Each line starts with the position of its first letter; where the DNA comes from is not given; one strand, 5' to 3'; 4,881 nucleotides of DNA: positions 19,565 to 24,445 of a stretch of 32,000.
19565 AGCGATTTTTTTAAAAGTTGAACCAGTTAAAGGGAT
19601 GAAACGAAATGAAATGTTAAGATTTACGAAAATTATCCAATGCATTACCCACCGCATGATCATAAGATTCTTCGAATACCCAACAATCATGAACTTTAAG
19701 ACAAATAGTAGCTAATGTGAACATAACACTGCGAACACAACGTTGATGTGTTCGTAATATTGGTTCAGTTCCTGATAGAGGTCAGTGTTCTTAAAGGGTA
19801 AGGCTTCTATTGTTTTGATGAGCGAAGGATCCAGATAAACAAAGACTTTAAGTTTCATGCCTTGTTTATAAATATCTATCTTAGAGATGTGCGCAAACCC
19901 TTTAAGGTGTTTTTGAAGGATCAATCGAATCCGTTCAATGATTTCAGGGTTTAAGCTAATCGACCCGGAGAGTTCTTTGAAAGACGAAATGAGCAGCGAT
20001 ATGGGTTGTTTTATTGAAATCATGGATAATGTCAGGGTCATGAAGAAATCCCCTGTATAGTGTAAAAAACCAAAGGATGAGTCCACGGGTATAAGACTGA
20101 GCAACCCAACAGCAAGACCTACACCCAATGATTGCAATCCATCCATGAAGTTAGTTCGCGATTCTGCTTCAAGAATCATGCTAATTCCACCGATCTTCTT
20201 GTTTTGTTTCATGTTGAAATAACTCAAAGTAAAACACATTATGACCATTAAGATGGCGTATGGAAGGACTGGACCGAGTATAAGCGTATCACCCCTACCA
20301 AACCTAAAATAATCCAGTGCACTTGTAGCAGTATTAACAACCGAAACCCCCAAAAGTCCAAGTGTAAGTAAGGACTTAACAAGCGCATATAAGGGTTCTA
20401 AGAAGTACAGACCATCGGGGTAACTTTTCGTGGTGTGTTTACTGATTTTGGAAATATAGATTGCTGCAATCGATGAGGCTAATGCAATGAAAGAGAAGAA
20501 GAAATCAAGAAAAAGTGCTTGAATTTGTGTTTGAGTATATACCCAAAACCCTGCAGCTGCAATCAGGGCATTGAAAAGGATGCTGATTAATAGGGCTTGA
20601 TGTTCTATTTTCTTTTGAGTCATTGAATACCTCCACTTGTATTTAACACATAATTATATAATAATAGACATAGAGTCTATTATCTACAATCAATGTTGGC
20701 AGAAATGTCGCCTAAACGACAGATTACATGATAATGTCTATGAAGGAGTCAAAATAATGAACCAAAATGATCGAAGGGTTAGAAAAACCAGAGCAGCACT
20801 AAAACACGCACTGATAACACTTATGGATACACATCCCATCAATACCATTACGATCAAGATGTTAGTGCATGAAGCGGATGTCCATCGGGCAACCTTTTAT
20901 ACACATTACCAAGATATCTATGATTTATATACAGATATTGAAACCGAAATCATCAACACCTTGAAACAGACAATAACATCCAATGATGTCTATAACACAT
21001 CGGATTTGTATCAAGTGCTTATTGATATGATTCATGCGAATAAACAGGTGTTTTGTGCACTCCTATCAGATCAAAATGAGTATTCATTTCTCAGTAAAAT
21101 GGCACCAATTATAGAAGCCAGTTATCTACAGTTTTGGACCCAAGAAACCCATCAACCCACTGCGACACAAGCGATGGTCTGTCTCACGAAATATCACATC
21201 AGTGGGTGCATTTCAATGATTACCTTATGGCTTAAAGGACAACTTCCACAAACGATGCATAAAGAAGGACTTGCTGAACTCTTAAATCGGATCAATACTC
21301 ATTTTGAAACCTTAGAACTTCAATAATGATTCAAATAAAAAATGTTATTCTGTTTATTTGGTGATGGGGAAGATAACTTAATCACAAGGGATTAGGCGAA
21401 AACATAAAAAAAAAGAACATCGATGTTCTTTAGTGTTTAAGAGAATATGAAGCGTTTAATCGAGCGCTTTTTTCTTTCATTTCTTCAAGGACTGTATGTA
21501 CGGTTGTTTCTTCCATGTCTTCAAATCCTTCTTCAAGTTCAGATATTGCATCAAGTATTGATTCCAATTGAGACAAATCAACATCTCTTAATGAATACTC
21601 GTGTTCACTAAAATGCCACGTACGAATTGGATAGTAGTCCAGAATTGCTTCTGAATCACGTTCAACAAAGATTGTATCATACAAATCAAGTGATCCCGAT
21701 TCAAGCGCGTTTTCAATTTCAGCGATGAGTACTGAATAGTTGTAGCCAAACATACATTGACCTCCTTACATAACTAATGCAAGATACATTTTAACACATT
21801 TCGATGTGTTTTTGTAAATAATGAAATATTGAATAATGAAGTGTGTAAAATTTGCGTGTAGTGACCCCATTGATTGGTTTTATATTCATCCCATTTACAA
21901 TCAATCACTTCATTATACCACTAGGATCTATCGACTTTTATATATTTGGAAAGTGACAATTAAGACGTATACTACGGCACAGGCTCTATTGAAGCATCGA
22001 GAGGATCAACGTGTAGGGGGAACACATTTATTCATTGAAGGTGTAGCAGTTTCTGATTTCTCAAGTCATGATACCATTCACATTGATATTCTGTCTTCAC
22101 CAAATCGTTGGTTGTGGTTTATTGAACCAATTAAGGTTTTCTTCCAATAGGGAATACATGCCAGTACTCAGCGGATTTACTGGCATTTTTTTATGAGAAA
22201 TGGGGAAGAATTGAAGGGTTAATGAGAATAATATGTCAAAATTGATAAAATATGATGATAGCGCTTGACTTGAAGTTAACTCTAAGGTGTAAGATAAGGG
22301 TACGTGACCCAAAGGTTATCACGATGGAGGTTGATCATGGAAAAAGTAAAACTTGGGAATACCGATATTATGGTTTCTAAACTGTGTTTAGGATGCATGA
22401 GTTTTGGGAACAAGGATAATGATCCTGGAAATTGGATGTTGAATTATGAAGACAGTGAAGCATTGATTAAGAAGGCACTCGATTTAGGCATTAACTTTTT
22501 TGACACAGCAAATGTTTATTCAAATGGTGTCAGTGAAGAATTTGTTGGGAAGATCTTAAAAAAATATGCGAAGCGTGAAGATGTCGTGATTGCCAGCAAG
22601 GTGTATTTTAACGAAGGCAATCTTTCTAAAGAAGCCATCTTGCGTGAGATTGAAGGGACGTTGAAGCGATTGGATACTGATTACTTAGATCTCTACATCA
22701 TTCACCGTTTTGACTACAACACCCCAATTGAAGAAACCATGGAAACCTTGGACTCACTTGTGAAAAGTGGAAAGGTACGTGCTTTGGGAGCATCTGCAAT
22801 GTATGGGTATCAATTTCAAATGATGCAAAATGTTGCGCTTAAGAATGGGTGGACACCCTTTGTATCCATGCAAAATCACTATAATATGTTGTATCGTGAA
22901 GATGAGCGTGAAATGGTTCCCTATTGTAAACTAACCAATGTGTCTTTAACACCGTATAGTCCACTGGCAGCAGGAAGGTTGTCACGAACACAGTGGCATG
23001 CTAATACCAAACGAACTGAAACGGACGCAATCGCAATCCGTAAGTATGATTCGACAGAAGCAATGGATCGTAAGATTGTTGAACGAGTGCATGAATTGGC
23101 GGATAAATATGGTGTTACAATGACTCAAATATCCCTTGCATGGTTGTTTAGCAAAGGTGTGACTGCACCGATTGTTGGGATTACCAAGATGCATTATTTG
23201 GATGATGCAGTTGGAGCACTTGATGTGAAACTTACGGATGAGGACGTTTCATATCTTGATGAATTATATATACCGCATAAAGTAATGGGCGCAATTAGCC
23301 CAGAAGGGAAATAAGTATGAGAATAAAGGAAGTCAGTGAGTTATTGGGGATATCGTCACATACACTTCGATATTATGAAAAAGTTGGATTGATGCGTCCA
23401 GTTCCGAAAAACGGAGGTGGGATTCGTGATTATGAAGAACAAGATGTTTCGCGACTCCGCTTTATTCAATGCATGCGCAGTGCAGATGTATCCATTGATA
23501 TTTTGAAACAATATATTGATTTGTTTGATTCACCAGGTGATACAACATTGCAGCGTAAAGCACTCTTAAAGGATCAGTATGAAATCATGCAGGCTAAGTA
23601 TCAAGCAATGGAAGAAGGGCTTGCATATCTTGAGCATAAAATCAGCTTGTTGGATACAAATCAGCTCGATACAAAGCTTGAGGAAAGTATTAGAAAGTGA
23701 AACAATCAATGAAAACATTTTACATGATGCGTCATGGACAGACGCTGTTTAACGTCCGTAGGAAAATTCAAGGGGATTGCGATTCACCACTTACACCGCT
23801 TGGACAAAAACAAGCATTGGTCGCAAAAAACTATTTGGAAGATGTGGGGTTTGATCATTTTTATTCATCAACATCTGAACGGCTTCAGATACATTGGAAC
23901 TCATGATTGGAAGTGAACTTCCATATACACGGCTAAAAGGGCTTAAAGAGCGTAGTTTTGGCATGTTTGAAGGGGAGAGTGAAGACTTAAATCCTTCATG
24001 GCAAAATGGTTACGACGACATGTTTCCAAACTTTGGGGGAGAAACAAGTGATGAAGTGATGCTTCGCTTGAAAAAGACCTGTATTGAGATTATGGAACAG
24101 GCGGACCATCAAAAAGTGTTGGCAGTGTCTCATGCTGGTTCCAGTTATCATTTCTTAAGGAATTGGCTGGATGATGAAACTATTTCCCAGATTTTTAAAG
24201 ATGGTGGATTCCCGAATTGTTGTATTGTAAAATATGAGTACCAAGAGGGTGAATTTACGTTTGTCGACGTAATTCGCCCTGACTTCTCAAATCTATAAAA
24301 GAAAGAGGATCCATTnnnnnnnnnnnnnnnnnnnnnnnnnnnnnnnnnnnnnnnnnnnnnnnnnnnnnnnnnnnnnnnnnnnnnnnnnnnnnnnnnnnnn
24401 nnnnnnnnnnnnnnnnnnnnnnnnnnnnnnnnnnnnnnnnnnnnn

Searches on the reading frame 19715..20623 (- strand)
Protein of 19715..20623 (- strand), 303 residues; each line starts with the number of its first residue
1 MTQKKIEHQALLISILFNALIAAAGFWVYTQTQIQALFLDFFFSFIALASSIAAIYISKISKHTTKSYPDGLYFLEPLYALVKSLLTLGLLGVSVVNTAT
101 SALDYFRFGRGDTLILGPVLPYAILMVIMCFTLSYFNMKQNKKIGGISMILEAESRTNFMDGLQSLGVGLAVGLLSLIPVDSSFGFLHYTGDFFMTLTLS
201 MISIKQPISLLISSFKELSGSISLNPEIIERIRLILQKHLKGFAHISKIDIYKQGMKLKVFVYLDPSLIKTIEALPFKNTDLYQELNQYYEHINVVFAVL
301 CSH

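Call 59: search_protein_families(library=pfam, proteins=[window:19715-20623:-], max_evalue=0.001)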
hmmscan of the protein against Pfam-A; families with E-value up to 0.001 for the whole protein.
window:19715-20623:- (303 aa): 1 family
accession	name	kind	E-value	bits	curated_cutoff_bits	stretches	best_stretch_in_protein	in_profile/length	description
PF01545.26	Cation_efflux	-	2e-26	93.4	26.6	1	11-218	1-197/198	Cation efflux family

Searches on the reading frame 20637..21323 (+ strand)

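Call 59: search_protein_families(library=pfam, proteins=[window:20637-21323:+], max_evalue=0.001)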
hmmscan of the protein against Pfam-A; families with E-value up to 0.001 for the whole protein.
window:20637-21323:+ (229 aa): 1 family
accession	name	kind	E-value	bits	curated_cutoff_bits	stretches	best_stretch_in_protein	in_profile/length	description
PF14278.11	TetR_C_8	-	1.7e-07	31.7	26.1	1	121-208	3-91/103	Transcriptional regulator C-terminal region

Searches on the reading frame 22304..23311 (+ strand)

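Call 59: search_protein_families(library=pfam, proteins=[window:22304-23311:+], max_evalue=0.001)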
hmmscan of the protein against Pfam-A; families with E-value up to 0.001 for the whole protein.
window:22304-23311:+ (336 aa): 1 family
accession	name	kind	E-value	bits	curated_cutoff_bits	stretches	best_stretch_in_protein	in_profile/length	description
PF00248.27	Aldo_ket_red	-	2.4e-77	260.3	24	1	26-322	1-290/291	Aldo/keto reductase family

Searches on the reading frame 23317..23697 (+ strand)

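Call 60: search_protein_families(library=pfam, proteins=[window:23317-23697:+], max_evalue=0.001)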
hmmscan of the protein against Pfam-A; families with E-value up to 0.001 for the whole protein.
window:23317-23697:+ (127 aa): 3 families
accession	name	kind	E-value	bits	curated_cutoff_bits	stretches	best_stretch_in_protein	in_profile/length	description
PF13411.12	MerR_1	-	1.5e-19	70.3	21.6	1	1-67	1-66/69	MerR HTH family regulatory protein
PF00376.29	MerR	-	6.4e-14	51.9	28.2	1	2-39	1-38/38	MerR family regulatory protein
PF09278.17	MerR-DNA-bind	-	2e-06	28.7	25.4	1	44-106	1-63/65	MerR, DNA binding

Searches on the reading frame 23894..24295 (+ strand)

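Call 60: search_protein_families(library=pfam, proteins=[window:23894-24295:+], max_evalue=0.001)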
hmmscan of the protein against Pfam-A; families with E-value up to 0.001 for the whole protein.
window:23894-24295:+ (134 aa): 1 family
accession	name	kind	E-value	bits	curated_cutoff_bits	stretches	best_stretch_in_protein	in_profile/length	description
PF00300.27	His_Phos_1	-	7.6e-14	52.3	21.7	1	8-125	68-190/194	Histidine phosphatase superfamily (branch 1)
